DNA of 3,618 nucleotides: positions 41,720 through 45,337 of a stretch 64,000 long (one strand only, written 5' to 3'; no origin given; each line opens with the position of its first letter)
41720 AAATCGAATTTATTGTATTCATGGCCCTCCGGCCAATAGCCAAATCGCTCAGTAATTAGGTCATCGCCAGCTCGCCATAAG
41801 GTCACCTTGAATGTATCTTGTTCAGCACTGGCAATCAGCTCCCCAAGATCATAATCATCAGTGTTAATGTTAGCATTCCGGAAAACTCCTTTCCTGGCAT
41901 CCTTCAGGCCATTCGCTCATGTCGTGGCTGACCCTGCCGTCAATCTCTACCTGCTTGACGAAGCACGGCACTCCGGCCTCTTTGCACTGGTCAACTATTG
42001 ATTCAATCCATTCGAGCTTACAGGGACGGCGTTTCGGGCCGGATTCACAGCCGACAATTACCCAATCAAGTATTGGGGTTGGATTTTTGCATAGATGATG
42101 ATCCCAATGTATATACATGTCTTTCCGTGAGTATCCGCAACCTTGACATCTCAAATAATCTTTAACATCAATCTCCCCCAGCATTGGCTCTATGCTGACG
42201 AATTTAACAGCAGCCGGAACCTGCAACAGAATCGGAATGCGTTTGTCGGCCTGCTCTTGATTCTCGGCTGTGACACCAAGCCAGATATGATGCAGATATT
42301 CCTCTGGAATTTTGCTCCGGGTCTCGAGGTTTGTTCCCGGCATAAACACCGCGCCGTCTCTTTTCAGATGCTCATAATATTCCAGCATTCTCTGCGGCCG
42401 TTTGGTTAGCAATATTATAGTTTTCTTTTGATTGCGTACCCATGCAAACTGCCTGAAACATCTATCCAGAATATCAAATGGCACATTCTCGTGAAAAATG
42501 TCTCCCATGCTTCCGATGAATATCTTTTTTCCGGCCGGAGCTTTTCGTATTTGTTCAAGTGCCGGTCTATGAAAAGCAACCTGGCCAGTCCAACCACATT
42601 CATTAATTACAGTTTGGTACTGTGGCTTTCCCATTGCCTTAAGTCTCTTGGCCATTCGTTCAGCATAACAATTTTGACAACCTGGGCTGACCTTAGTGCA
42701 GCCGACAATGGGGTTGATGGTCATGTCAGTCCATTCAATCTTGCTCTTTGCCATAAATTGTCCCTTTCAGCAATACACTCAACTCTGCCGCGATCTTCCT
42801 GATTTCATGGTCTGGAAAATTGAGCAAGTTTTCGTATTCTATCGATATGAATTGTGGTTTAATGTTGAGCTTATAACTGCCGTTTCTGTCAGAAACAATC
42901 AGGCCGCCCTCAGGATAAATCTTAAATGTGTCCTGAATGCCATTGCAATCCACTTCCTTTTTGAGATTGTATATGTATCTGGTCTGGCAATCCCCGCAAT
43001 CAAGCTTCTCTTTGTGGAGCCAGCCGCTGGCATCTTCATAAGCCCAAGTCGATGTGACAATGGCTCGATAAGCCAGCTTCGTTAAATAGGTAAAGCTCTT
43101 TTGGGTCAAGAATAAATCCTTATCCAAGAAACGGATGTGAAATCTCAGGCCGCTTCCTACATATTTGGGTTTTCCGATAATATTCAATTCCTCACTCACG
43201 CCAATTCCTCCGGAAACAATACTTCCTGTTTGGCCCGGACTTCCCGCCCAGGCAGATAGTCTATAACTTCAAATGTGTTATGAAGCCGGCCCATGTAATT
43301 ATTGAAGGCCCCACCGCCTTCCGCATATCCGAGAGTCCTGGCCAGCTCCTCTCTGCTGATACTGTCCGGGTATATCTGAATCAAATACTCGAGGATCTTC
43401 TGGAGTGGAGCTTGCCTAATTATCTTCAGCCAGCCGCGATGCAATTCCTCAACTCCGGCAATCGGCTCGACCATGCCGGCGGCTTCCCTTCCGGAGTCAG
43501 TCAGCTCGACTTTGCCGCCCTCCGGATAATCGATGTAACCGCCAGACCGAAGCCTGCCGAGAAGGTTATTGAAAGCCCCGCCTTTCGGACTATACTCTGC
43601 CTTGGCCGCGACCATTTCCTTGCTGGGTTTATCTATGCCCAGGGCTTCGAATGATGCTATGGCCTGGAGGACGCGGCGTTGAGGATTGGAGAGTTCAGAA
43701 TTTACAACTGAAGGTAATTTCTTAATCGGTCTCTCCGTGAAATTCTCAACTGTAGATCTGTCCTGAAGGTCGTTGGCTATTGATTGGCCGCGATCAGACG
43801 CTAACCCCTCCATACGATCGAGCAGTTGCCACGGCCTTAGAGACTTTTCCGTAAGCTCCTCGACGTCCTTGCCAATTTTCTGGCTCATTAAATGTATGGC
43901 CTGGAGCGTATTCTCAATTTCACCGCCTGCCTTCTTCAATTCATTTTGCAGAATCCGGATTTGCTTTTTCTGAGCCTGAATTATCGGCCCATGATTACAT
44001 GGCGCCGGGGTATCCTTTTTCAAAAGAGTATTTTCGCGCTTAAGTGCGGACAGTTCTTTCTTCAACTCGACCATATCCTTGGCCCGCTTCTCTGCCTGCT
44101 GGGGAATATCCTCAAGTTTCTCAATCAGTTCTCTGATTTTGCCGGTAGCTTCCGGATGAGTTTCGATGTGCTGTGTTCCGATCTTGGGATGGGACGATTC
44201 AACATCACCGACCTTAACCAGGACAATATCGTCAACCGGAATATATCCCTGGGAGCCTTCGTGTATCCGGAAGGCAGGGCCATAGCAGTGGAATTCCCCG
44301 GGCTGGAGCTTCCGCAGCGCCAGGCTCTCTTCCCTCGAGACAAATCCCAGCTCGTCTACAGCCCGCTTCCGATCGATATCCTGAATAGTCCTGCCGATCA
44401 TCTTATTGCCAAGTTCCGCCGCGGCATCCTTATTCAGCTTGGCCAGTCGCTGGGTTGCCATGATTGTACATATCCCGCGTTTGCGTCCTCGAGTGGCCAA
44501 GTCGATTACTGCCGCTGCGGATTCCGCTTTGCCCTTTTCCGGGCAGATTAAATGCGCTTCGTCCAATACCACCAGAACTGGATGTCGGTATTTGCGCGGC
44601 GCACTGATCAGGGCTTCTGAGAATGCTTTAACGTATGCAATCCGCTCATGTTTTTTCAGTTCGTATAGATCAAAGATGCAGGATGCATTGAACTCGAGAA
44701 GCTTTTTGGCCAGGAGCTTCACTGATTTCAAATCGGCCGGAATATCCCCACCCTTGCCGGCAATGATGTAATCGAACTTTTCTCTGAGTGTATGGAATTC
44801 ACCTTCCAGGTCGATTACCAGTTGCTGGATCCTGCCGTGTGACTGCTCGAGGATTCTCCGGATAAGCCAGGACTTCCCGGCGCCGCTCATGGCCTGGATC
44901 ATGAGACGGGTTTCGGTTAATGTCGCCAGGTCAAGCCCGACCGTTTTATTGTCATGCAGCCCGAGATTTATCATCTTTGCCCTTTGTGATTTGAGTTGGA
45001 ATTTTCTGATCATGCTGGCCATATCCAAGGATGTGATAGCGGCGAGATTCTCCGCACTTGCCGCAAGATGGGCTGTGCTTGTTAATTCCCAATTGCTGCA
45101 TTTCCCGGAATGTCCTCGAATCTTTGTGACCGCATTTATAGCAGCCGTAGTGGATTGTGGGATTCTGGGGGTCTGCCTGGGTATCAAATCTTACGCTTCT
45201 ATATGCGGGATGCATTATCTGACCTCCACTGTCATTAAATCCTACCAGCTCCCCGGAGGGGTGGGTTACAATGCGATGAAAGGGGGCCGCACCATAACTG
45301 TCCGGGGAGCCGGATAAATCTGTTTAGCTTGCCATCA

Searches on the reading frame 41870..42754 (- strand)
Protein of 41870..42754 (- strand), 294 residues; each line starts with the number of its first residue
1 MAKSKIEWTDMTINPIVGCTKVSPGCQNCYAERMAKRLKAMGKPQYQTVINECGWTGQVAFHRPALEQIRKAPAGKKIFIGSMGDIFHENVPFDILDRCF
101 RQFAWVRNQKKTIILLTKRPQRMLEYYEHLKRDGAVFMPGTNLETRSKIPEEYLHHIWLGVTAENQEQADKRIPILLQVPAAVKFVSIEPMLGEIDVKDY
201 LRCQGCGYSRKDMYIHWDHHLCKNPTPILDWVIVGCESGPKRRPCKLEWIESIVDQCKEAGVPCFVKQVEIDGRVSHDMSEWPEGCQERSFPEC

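Call 36: search_protein_families(library=pfam, proteins=[window:41870-42754:-], max_evalue=0.001)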
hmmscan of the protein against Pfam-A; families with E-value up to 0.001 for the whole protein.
window:41870-42754:- (294 aa): 1 family
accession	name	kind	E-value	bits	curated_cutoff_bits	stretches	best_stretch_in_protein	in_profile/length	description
PF07505.17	DUF5131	-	2.5e-71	240.5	28.9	1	3-269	1-215/243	Protein of unknown function (DUF5131)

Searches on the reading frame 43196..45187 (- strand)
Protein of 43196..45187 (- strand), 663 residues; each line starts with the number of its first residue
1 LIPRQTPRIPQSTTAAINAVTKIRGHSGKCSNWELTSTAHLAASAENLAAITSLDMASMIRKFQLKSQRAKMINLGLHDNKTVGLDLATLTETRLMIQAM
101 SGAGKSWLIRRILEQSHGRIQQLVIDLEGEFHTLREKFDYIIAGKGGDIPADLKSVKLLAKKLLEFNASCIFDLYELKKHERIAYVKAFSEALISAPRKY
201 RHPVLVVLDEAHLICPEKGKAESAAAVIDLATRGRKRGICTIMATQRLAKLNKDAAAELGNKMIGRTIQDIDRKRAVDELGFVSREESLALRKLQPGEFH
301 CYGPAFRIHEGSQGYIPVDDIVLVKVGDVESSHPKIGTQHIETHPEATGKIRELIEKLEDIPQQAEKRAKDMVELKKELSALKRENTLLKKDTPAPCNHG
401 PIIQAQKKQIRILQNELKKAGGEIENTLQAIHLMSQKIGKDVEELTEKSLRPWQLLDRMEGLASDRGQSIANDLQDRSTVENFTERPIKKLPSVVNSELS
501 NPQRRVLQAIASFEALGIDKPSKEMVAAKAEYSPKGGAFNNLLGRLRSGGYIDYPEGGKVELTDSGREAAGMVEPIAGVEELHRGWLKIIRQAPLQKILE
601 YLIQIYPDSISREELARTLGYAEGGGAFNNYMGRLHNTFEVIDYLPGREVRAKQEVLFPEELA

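Call 36: search_protein_families(library=pfam, proteins=[window:43196-45187:-], max_evalue=0.001)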
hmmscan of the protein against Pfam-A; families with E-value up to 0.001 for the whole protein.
window:43196-45187:- (663 aa): 3 families
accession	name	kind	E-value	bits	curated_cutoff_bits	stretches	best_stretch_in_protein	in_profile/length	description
PF01935.23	DUF87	-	1.2e-07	32.5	23.2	1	80-143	11-81/220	Helicase HerA, central domain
PF13401.12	AAA_22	-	2.6e-05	25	27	1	95-231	8-108/130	AAA domain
PF13191.12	AAA_16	-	0.0007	20.6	32.6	0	95-218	27-143/167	AAA ATPase domain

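Call 66: search_protein_families(library=phrogs, proteins=[window:43196-45187:-], max_evalue=0.00001)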
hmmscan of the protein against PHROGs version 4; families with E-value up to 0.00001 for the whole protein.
window:43196-45187:- (663 aa): 2 families
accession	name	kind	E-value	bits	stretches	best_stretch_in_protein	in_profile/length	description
phrog_2666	-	head and packaging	9.1e-21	75.1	1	89-301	318-515/555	terminase large subunit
phrog_7035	-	unknown function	2.4e-10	40.4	1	183-276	472-567/969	-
